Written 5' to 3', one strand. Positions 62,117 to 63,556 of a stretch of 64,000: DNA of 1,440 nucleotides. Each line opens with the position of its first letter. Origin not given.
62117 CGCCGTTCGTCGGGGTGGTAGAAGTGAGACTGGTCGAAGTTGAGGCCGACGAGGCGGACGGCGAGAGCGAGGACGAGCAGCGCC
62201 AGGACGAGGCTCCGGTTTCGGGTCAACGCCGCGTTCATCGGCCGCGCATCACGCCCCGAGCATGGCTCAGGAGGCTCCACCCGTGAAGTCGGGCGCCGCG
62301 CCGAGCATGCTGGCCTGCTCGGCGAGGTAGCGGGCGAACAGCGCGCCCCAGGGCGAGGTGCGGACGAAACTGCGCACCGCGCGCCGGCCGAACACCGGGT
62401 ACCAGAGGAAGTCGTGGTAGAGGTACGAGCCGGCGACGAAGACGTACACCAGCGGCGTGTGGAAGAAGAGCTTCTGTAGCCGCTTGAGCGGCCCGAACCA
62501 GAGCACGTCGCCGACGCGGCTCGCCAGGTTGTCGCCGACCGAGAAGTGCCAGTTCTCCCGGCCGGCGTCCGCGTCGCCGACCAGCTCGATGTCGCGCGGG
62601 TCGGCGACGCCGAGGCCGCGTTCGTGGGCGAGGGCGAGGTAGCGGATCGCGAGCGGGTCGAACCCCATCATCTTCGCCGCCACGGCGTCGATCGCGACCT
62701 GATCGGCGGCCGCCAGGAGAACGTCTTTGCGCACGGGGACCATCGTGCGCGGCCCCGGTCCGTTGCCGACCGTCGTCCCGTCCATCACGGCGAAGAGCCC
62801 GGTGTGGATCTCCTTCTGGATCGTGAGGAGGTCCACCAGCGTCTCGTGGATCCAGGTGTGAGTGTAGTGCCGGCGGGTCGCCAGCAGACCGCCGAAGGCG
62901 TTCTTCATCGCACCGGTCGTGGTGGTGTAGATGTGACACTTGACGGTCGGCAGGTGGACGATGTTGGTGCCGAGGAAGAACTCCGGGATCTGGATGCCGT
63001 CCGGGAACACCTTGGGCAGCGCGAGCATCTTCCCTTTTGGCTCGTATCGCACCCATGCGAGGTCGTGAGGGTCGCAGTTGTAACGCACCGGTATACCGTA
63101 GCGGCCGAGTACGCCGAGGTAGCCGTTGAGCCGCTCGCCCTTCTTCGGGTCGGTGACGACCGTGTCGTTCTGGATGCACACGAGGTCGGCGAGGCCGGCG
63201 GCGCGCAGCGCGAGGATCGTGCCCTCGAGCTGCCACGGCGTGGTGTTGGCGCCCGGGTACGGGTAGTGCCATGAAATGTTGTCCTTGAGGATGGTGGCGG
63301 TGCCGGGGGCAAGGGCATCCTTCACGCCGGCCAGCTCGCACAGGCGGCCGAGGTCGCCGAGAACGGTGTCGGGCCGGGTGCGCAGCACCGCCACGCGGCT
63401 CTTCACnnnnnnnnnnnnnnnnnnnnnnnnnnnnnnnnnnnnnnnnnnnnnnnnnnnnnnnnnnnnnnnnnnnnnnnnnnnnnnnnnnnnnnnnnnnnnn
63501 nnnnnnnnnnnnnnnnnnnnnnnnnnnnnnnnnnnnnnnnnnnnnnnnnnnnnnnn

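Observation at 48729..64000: Dense envelope-glycosylation locus: one GT2, four GT-C-type membrane enzymes, DUF362 and a DPPR-synthase-like UbiA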

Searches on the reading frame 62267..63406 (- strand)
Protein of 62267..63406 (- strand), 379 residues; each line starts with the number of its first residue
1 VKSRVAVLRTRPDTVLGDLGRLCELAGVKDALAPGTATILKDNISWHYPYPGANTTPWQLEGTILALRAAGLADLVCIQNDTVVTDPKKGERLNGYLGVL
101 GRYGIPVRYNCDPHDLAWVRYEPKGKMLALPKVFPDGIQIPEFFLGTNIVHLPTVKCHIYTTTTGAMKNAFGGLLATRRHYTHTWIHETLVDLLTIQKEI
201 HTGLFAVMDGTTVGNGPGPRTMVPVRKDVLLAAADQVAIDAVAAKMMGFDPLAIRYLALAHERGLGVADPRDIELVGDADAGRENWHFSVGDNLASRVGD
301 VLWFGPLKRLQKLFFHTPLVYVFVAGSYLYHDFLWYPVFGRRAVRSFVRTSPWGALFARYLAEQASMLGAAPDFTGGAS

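Call 8: find_encoding_contigs(protein=window:62267-63406:-, flank=10000, max_places=6)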
Protein window:62267-63406:- (379 aa): 6 contigs read that carry it; 3 places shown.
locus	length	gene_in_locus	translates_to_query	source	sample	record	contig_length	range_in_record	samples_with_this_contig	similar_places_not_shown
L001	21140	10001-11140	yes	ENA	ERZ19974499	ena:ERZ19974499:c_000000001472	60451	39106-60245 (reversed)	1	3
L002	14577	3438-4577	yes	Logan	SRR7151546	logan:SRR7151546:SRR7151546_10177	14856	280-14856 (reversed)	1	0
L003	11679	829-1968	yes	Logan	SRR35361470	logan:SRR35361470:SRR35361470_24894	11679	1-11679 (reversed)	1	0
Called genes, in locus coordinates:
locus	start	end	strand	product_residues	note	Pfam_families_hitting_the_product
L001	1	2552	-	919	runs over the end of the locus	?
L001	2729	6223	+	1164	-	PF02574:S-methyl_trans, PF00809:Pterin_bind, PF02607:B12-binding_2, PF02310:B12-binding, PF02965:Met_synt_B12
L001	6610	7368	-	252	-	PF01479:S4, PF01728:FtsJ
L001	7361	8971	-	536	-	-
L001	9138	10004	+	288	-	PF01040:UbiA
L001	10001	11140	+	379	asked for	PF04015:DUF362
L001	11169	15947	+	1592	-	PF02366:PMT, PF13231:PMT_2, PF10060:DUF2298, PF01436:NHL (weak), PF01436:NHL, PF08450:SGL (weak), PF24684:Vgb_lyase, PF01436:NHL, +2 more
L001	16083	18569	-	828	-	PF08305:NPCBM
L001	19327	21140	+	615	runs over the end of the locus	-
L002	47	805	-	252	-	PF01479:S4, PF01728:FtsJ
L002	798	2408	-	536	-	-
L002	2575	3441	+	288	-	PF01040:UbiA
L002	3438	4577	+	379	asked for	PF04015:DUF362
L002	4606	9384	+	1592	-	PF02366:PMT, PF13231:PMT_2, PF10060:DUF2298, PF01436:NHL (weak), PF01436:NHL, PF08450:SGL (weak), PF24684:Vgb_lyase, PF01436:NHL, +2 more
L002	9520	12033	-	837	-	PF08305:NPCBM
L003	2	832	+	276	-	?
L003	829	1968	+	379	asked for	PF04015:DUF362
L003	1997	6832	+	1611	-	PF02366:PMT, PF13231:PMT_2, PF10060:DUF2298, PF01436:NHL (weak), PF06739:SBBP (faint), PF01436:NHL, PF24684:Vgb_lyase, PF01436:NHL, +2 more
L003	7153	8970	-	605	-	-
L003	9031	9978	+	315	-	PF00535:Glycos_transf_2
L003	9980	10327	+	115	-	-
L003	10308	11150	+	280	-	PF13489:Methyltransf_23, PF13649:Methyltransf_25 (weak), PF08241:Methyltransf_11, PF08242:Methyltransf_12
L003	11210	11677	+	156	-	?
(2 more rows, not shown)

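Call 9: search_solved_structures(query=L001:9138-10004:+, max_evalue=0.01, show_alignments=2)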
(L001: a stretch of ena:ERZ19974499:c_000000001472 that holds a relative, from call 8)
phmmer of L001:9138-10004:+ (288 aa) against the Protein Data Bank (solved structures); distinct sequences matched with E-value up to 0.01: 2.
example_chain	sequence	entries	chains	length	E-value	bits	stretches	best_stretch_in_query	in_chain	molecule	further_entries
8j8j_D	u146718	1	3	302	2.9e-28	102.4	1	6-281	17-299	Decaprenyl-phosphate phosphoribosyltransferase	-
8j8k_A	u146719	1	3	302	1.3e-17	67.5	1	6-281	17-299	Decaprenyl-phosphate phosphoribosyltransferase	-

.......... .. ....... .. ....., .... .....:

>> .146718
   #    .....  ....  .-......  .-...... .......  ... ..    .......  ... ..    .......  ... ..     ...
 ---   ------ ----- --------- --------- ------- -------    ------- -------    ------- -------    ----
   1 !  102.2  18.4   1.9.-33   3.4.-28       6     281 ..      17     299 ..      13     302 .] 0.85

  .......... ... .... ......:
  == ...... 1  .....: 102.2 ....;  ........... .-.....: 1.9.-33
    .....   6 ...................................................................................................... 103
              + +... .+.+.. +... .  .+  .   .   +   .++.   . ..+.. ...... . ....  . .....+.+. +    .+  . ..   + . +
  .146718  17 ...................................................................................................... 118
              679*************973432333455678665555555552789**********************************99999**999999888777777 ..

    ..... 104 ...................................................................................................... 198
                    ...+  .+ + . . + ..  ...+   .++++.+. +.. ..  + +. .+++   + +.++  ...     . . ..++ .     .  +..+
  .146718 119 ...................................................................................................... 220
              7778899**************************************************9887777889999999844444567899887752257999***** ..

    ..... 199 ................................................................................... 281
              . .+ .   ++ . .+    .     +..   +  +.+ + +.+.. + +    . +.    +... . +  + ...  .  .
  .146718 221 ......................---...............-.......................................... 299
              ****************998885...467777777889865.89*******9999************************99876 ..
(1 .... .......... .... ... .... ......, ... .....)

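Call 15: find_homologous_proteins(query=window:62270-63406:-, max_evalue=0.00001)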
Query window:62270-63406:- (379 aa): 8000 proteins with E <= 0.00001 among 8000 candidates; the best 120 are listed.
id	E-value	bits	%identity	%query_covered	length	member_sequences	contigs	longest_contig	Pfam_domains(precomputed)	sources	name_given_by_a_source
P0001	1.4e-260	882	100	100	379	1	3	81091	PF04015.18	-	-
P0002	3.5e-260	881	100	100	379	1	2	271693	PF04015.18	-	-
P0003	8.5e-260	879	99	100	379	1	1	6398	PF04015.18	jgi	jgi:uncharacterized protein (DUF362 family)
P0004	8.9e-260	879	99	100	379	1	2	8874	PF04015.18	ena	-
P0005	2.2e-259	878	99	100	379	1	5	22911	PF04015.18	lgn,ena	-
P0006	2.3e-259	878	99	100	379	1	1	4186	PF04015.18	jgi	-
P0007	5.5e-259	877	99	100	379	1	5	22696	PF04015.18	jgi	jgi:uncharacterized protein (DUF362 family)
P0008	8.7e-259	876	99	100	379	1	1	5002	PF04015.18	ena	-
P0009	1.4e-257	872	99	100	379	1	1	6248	PF04015.18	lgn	-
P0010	2.1e-257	871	98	100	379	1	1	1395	PF04015.18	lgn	-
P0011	3.5e-257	871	98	100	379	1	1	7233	PF04015.18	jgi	-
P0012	3.8e-257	871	98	100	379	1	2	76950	PF04015.18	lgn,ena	-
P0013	5.2e-257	870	99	100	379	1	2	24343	PF04015.18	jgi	jgi:uncharacterized protein (DUF362 family)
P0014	8.9e-257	869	98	100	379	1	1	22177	PF04015.18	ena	-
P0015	2.3e-256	868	98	100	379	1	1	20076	PF04015.18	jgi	-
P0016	4.9e-256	867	98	100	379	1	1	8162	PF04015.18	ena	-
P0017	9.3e-255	863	98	100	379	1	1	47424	PF04015.18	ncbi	-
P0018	2.4e-253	858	97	100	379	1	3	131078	PF04015.18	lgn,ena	-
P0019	1.0e-250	849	96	100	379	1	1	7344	PF04015.18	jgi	jgi:uncharacterized protein (DUF362 family)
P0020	2.2e-250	848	95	100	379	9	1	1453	PF04015.18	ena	-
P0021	9.7e-249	843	96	98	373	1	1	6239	PF04015.18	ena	-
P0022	2.4e-248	842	94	100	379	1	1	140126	PF04015.18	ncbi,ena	-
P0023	2.1e-245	832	93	100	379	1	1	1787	PF04015.18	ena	-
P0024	1.0e-242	823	93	100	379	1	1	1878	PF04015.18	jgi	jgi:uncharacterized protein (DUF362 family)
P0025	2.3e-236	802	90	100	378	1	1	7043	PF04015.18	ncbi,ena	-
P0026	2.9e-236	802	92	97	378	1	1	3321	PF04015.18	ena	-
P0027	3.2e-236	802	90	100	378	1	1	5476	PF04015.18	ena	-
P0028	5.8e-236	801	91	97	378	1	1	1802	PF04015.18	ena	-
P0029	2.5e-235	799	90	100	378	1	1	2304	PF04015.18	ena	-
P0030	2.8e-235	799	91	97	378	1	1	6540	PF04015.18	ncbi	-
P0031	2.8e-235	799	91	97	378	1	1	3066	PF04015.18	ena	-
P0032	2.6e-234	795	90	100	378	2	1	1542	PF04015.18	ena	-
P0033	6.8e-234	794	90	97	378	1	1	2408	PF04015.18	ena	-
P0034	1.2e-233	793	91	97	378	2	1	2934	PF04015.18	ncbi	-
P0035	2.6e-233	792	90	97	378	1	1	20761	PF04015.18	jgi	jgi:uncharacterized protein (DUF362 family)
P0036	1.2e-227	773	88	96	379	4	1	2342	PF04015.18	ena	-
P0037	1.0e-225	767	87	98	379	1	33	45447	PF04015.18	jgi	jgi:uncharacterized protein (DUF362 family)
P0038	2.4e-225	766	87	98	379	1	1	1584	PF04015.18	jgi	jgi:uncharacterized protein (DUF362 family)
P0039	3.7e-225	765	87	98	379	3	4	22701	PF04015.18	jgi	jgi:uncharacterized protein (DUF362 family)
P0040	6.5e-225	764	87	98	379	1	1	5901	PF04015.18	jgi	jgi:uncharacterized protein (DUF362 family)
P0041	7.3e-225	764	87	98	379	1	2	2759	PF04015.18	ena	-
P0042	1.2e-224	764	87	98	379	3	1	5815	PF04015.18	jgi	jgi:uncharacterized protein (DUF362 family)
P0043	4.8e-224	762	87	98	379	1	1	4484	PF04015.18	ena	-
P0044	6.1e-224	761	87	98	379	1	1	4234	PF04015.18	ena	-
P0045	1.5e-223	760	85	100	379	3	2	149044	PF04015.18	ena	-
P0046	1.9e-223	760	87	96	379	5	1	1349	PF04015.18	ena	-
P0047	2.3e-223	759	87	96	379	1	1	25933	PF04015.18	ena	-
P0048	3.5e-223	759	87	96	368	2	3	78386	PF04015.18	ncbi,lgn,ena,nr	ncbi:MAG: DUF362 domain-containing protein [Acidobacteriia bacterium]|nr:DUF362 domain-containing pr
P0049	4.8e-223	758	84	99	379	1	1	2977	PF04015.18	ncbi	-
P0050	8.8e-223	757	87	96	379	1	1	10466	PF04015.18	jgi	-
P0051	4.0e-222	755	84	100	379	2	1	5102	PF04015.18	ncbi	-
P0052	4.8e-222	755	84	100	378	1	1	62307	PF04015.18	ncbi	-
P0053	5.1e-222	755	85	100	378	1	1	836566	PF04015.18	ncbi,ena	-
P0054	7.7e-222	754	85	95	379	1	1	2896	PF04015.18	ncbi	-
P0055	2.1e-221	753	84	100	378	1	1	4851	PF04015.18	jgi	jgi:uncharacterized protein (DUF362 family)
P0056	2.3e-221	753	84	100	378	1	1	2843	PF04015.18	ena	-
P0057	2.7e-221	753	87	95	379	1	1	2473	PF04015.18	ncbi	-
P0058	4.2e-221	752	87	96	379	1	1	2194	PF04015.18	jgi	-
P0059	5.6e-221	752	85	100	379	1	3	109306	PF04015.18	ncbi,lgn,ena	ncbi:MAG: DUF362 domain-containing protein [Thermoanaerobaculaceae bacterium]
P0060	7.0e-221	751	84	100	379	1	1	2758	PF04015.18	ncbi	-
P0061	1.4e-220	750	84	100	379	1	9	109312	PF04015.18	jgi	jgi:uncharacterized protein (DUF362 family)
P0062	1.0e-219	747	87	97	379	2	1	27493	PF04015.18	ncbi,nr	ncbi:MAG TPA: DUF362 domain-containing protein [Thermoanaerobaculaceae bacterium]|nr:DUF362 domain-c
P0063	1.6e-218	743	83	99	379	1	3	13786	PF04015.18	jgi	jgi:uncharacterized protein (DUF362 family)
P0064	5.4e-218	742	82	99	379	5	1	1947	PF04015.18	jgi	jgi:uncharacterized protein (DUF362 family)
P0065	7.0e-217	738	81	100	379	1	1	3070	PF04015.18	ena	-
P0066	7.2e-217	738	84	96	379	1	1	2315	PF04015.18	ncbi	-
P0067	3.4e-216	736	85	97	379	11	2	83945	PF04015.18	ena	-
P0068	7.7e-216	735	85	98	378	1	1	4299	PF04015.18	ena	-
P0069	1.4e-215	734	82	100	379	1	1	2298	PF04015.18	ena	-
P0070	1.9e-215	733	81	100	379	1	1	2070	PF04015.18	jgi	-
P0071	2.0e-215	733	84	96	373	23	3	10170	PF04015.18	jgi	-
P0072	3.3e-215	733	84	96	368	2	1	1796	PF04015.18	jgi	jgi:uncharacterized protein (DUF362 family)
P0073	3.6e-215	732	81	100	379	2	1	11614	PF04015.18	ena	-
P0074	6.3e-215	732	81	100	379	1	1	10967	PF04015.18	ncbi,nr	ncbi:MAG TPA: DUF362 domain-containing protein [Thermoanaerobaculaceae bacterium]|nr:DUF362 domain-c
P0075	1.2e-214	731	81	100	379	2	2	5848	PF04015.18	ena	-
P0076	2.1e-214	730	83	96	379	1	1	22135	PF04015.18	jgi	jgi:uncharacterized protein (DUF362 family)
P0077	2.7e-214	730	81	100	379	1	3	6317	PF04015.18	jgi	-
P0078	1.2e-213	727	84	96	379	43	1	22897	PF04015.18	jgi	jgi:uncharacterized protein (DUF362 family)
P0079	1.5e-213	727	84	96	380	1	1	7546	PF04015.18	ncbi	-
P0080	2.9e-213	726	83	96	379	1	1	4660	PF04015.18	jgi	jgi:uncharacterized protein (DUF362 family)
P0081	6.0e-213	725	84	96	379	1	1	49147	PF04015.18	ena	-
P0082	9.4e-213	724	84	96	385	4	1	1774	PF04015.18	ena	-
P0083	9.5e-213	724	84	96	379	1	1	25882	PF04015.18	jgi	-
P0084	1.4e-212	724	84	96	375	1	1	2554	PF04015.18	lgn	-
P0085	2.1e-212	723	83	96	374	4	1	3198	PF04015.18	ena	-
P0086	2.6e-212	723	84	96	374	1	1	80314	PF04015.18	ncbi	-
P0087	2.7e-212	723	83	97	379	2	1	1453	PF04015.18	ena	-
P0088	3.2e-212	723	83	97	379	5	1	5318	PF04015.18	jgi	-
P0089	6.9e-212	722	79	100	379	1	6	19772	PF04015.18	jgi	jgi:uncharacterized protein (DUF362 family)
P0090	7.6e-212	721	82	96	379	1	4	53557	PF04015.18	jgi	jgi:uncharacterized protein (DUF362 family)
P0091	1.1e-211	721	84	96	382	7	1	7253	PF04015.18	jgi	jgi:uncharacterized protein (DUF362 family)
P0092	1.3e-211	721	81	96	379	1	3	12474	PF04015.18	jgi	jgi:uncharacterized protein (DUF362 family)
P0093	1.9e-211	720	81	96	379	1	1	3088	PF04015.18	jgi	jgi:uncharacterized protein (DUF362 family)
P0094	2.0e-211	720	84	96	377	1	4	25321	PF04015.18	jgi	jgi:uncharacterized protein (DUF362 family)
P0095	8.2e-211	718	81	98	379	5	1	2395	PF04015.18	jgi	jgi:uncharacterized protein (DUF362 family)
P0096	9.9e-211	718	83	97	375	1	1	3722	PF04015.18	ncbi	-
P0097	3.8e-210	716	83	96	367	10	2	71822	PF04015.18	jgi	jgi:uncharacterized protein (DUF362 family)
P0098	7.4e-210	715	83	97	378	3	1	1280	PF04015.18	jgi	-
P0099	8.6e-210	715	82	96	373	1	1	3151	PF04015.18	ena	-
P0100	8.7e-210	715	80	99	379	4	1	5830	PF04015.18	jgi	jgi:uncharacterized protein (DUF362 family)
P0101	9.4e-210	715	83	95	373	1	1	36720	PF04015.18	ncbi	ncbi:MAG: DUF362 domain-containing protein [Acidobacteriota bacterium]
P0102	1.3e-209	714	80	99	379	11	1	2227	PF04015.18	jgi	jgi:uncharacterized protein (DUF362 family)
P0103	4.1e-209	712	82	97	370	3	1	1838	PF04015.18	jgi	jgi:uncharacterized protein (DUF362 family)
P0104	5.5e-209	712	82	96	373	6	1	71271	PF04015.18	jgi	-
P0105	7.1e-209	712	82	97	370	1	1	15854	PF04015.18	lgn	-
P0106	7.3e-209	712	80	98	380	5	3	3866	PF04015.18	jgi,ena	jgi:uncharacterized protein (DUF362 family)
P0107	1.6e-208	710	80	98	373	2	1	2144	PF04015.18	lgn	-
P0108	1.8e-208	710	83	95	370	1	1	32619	PF04015.18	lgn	-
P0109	2.4e-208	710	81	98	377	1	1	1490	PF04015.18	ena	-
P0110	3.2e-208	710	79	100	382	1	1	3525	PF04015.18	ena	-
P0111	6.2e-208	709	82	96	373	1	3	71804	PF04015.18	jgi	jgi:uncharacterized protein (DUF362 family)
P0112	1.0e-207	708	80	96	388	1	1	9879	PF04015.18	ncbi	-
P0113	1.3e-207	707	80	98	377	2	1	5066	PF04015.18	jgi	jgi:uncharacterized protein (DUF362 family)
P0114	1.7e-207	707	81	96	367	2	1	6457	PF04015.18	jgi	jgi:uncharacterized protein (DUF362 family)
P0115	2.8e-207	706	81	94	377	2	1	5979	PF04015.18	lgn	-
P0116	5.8e-207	705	79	98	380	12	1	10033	PF04015.18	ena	-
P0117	6.4e-207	705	81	96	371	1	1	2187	PF04015.18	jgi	jgi:uncharacterized protein (DUF362 family)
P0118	7.3e-207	705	81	95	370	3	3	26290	PF04015.18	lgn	-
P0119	2.3e-206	703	81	96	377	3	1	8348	PF04015.18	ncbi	ncbi:MAG: DUF362 domain-containing protein [Acidobacteriota bacterium]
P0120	3.1e-206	703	79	98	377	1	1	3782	PF04015.18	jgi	-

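Call 17: find_related_loci(query=A1, collection=genome_contigs, flank=10000)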
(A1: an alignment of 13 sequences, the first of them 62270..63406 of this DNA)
Query A1 (379 aa) in genome_contigs; peptide patterns used: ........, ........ (x = any residue, [..] = any of these).
599 stretches matched a pattern (row limit reached: there are more); 591 encode a relative of the query (tblastn E <= 1e-3); the best 80 are kept; 80 distinct loci.
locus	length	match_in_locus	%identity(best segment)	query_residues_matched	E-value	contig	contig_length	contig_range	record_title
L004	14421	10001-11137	98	1-379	0e+0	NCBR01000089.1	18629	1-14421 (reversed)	MAG: Acidobacteria bacterium 37-71-11 04302015_37_scaffold_550, whole genome shotgun sequence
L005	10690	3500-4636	95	1-379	0e+0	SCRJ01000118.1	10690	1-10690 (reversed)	MAG: Acidobacteria bacterium isolate FW104_bin.1 FW104_bin.1-8142-1, whole genome shotgun sequence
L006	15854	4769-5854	86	12-372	0e+0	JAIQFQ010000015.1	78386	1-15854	MAG: Terriglobia bacterium isolate SRVP_14 SR-VP_26_10_2019_C_40cm_scaffold_427, whole genome shotgun sequence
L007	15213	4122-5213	85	1-364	0e+0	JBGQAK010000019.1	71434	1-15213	MAG: Thermoanaerobaculaceae bacterium isolate OBJ2_061818_130_32 k141_511667_length_71434_cov_29.9150, whole genome shot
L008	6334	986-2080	84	1-365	0e+0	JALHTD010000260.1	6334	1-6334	MAG: Thermoanaerobaculaceae bacterium isolate PFL15 seq_2485197, whole genome shotgun sequence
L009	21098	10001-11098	83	1-366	0e+0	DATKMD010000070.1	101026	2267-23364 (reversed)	MAG TPA_asm: Thermoanaerobaculaceae bacterium isolate SMAG_U14702 k141_1651973, whole genome shotgun sequence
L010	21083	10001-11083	82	1-361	0e+0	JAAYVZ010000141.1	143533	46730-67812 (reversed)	MAG: Holophagae bacterium isolate AS4AglBPMA_38 20955_AS4A, whole genome shotgun sequence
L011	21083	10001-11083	81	1-361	0e+0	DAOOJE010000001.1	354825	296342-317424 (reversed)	MAG TPA_asm: Thermoanaerobaculaceae bacterium isolate AMR_MDS_2761 NODE_2_length_354825_cov_22.915077, whole genome shot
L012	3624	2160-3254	76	1-365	0e+0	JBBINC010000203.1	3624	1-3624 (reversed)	MAG: Acidobacteriota bacterium isolate RSF170216_bin_247 NODE_7465_length_3624_cov_8.252452, whole genome shotgun sequen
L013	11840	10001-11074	74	2-360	0e+0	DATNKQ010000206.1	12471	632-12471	MAG TPA_asm: Thermoanaerobaculia bacterium isolate SMAG_U11429 k141_950225, whole genome shotgun sequence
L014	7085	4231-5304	74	2-360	0e+0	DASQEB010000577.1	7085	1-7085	MAG TPA_asm: Thermoanaerobaculia bacterium isolate SMAG_U11742 k141_550333, whole genome shotgun sequence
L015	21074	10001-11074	74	2-360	0e+0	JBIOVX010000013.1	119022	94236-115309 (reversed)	MAG: Thermoanaerobaculia bacterium isolate MAG097 k127_1188504, whole genome shotgun sequence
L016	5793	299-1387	75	1-363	0e+0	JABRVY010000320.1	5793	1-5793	MAG: Acidobacteriota bacterium isolate MAG-06r c_000000003247, whole genome shotgun sequence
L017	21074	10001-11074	74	2-360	0e+0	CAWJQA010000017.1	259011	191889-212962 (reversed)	MAG: uncultured Holophagales bacterium isolate MFD02979.bin.2.191 genome assembly, contig: contig_70669, whole genome sh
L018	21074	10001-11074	74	2-360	0e+0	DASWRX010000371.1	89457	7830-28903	MAG TPA_asm: Thermoanaerobaculia bacterium isolate SMAG_U3534 k141_972729, whole genome shotgun sequence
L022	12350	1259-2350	72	2-366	0e+0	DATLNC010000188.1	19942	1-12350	MAG TPA_asm: Thermoanaerobaculia bacterium isolate SMAG_U13790 k141_2374703, whole genome shotgun sequence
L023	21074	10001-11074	74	2-360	0e+0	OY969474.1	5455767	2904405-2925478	MAG: uncultured Acidobacteriota bacterium isolate MFD05747.bin.1.131 genome assembly, chromosome: 1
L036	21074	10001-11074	71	2-360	1e-176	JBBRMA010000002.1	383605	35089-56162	MAG: Myxococcales bacterium isolate La1_maxbin2.464 LA1C_X2.464_k141_2719517L_383605_cov_29.4060, whole genome shotgun s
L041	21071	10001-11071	68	3-360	5e-170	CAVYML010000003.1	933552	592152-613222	MAG: Ignavibacteriota bacterium isolate MFD01231.bin.1.4 genome assembly, contig: contig_12174, whole genome shotgun seq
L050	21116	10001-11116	65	1-372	5e-169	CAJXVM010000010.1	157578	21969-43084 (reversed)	MAG TPA_asm: uncultured Ignavibacteria bacterium isolate SRR6201696_bin.5_MetaBAT_v2.12.1_MAG genome assembly, contig: N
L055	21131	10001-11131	66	4-379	9e-168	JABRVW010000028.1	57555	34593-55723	MAG: Ignavibacterium sp. isolate MAG-04r c_000000000178, whole genome shotgun sequence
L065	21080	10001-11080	67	2-360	9e-167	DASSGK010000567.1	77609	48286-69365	MAG TPA_asm: Vicinamibacterales bacterium isolate SMAG_U1031 k141_380363, whole genome shotgun sequence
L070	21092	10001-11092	65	2-366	1e-166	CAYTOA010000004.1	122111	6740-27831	MAG TPA_asm: uncultured Chitinophagaceae bacterium isolate binchicken_co241_368 genome assembly, contig: NODE_128_length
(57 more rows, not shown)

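Call 25: search_solved_structures(query=A1, max_evalue=10, show_alignments=3)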
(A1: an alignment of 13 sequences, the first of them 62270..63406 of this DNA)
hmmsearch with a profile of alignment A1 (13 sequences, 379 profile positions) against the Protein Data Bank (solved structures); distinct sequences matched with E-value up to 10: 0.

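Call 57: predict_structure(alignment_id=A1)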
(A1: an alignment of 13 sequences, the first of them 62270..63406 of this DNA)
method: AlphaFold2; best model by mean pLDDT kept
length: 379 residues; sequences in the alignment: 13
mean_pLDDT: 60.4   pTM: 0.69
mean pLDDT of the five models: 60.4, 46.8, 45.8, 45.1, 40.3
residues with pLDDT >= 90: 2; 70-90: 132; 50-70: 129; < 50: 116
segments of 3 or more residues with pLDDT < 50: 44-49, 83-85, 111-145, 155-186, 212-221, 289-293, 315-317, 370-379
pLDDT, mean of each block of 10 residues (from residue 1): 77 88 84 76 52 67 87 77 50 68 75 40 40 40 52 49 33 39 48 52 52 44 63 73 67 53 58 81 66 50 59 52 56 63 76 82 70 34
secondary structure, 60 per line:
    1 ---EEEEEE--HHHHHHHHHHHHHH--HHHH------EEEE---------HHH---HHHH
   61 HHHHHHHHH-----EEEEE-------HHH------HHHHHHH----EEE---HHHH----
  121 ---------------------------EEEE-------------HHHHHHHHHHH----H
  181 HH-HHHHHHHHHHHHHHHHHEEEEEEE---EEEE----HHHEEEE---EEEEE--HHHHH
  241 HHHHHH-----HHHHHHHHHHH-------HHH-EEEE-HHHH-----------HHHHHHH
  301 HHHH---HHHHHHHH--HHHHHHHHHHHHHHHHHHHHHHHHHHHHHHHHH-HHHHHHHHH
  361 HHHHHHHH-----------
elements in order: E4-9 H12-25 H28-31 E38-41 H57-69 E75-79 H96-102 E107-109 H113-116 E148-151 H165-175 H184-200 E201-207 E211-214 E222-225 E229-233 H236-246 H252-262 E274-277 H279-282 H294-304 H308-315 H318-350 H352-368
